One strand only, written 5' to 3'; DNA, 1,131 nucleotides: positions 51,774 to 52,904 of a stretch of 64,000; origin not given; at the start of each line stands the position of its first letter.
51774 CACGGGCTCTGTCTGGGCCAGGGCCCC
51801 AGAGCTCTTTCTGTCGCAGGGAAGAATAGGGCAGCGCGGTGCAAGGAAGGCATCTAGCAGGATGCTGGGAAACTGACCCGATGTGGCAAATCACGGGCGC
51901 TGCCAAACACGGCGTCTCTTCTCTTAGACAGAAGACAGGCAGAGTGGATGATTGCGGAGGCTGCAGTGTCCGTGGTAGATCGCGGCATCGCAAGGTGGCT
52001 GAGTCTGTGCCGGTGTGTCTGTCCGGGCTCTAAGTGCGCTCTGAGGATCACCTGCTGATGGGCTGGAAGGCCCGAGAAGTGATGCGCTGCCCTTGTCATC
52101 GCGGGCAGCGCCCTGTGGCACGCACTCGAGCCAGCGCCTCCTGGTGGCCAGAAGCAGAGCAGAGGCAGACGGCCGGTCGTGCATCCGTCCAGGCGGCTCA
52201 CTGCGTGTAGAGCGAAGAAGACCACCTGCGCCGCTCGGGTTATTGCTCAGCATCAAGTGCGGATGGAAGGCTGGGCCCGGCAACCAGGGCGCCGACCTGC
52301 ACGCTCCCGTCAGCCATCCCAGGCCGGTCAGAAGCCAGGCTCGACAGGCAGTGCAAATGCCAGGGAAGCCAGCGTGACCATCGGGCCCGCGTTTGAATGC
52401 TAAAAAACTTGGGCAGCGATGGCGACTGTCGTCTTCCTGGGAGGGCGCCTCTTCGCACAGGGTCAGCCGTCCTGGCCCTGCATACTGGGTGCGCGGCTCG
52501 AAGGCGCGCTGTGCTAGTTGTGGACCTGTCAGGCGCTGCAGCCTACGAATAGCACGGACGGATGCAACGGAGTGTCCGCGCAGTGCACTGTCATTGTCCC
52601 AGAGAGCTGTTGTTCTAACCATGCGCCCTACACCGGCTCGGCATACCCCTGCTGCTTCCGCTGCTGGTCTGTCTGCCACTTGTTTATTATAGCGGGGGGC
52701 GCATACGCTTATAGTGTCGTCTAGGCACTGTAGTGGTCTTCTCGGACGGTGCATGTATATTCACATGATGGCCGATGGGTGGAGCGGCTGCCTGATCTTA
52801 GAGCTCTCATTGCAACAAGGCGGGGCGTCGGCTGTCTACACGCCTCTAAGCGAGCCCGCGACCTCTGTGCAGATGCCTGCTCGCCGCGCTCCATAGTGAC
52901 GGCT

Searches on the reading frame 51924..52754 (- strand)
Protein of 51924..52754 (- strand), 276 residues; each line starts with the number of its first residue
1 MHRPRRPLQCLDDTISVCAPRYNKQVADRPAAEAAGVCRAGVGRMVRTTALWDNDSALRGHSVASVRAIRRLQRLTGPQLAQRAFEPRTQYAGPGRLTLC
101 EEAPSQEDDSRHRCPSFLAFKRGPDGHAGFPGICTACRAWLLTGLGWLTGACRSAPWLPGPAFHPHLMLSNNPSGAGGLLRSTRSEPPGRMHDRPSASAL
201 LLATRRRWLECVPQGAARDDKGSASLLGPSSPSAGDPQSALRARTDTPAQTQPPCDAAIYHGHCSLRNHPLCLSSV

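Call 12: search_protein_families(library=pfam, proteins=[window:51924-52754:-], max_evalue=0.1)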
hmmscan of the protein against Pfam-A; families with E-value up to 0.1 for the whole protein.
window:51924-52754:- (276 aa): 0 families

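Call 84: search_protein_representatives(protein=window:51924-52754:-)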
Query: 276 residues. Proteins with E-value up to 0.001 (for the whole library): 1; up to 1e-10: 1; up to 1e-30: 1. The best 1 are listed.
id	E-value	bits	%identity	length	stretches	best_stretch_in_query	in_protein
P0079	5.9e-132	455.8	89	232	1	45-276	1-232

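Call 85: list_cluster_members(proteins=[P0079, P0001, P0002, P0010])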
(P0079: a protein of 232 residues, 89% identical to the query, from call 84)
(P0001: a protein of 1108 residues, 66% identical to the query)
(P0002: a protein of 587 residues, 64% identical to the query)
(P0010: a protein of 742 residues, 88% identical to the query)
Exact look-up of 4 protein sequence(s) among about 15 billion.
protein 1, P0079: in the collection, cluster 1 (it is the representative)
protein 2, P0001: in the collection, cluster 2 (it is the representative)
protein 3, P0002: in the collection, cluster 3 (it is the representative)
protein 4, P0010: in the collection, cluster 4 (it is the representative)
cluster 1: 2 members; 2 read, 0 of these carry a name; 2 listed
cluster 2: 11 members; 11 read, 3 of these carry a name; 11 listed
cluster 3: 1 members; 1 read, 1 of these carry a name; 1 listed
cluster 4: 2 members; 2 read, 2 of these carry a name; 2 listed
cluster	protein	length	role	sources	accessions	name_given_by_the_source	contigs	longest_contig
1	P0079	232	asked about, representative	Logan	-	-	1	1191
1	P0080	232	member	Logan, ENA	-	-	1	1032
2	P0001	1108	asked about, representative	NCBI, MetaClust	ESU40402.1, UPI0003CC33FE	Hypothetical protein GSB_155064, partial [Giardia duodenalis] | status=active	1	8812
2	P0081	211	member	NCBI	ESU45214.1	Dihydrolipoamide acyltransferase, partial [Giardia duodenalis]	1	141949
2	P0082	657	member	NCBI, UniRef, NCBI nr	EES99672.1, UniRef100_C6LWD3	Reverse transcriptase/endonuclease, putative [Giardia duodenalis ATCC 50581] | Reverse transcriptase/endonuclease, putative n=1 Tax=Giardia intestinalis (strain ATCC ... | Reverse transcriptase/endonuclease, putative [Giardia intestinalis ATCC 50581]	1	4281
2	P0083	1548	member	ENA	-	-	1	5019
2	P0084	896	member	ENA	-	-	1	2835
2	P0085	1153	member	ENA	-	-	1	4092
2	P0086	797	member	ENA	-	-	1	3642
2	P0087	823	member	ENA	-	-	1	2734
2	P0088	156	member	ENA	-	-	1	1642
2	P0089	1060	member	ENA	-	-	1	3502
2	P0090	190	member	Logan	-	-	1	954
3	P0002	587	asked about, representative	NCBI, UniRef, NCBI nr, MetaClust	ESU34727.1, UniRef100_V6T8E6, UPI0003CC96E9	Hypothetical protein DHA2_154256 [Giardia duodenalis] | Reverse transcriptase domain-containing protein n=1 Tax=Giardia intestinalis TaxID=5741 ... | Hypothetical protein DHA2_154256 [Giardia intestinalis]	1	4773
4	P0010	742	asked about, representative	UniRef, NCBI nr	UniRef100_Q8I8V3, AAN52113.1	Variant-specific surface protein AS10 n=1 Tax=Giardia intestinalis TaxID=5741 ... | variant-specific surface protein AS10 [Giardia intestinalis]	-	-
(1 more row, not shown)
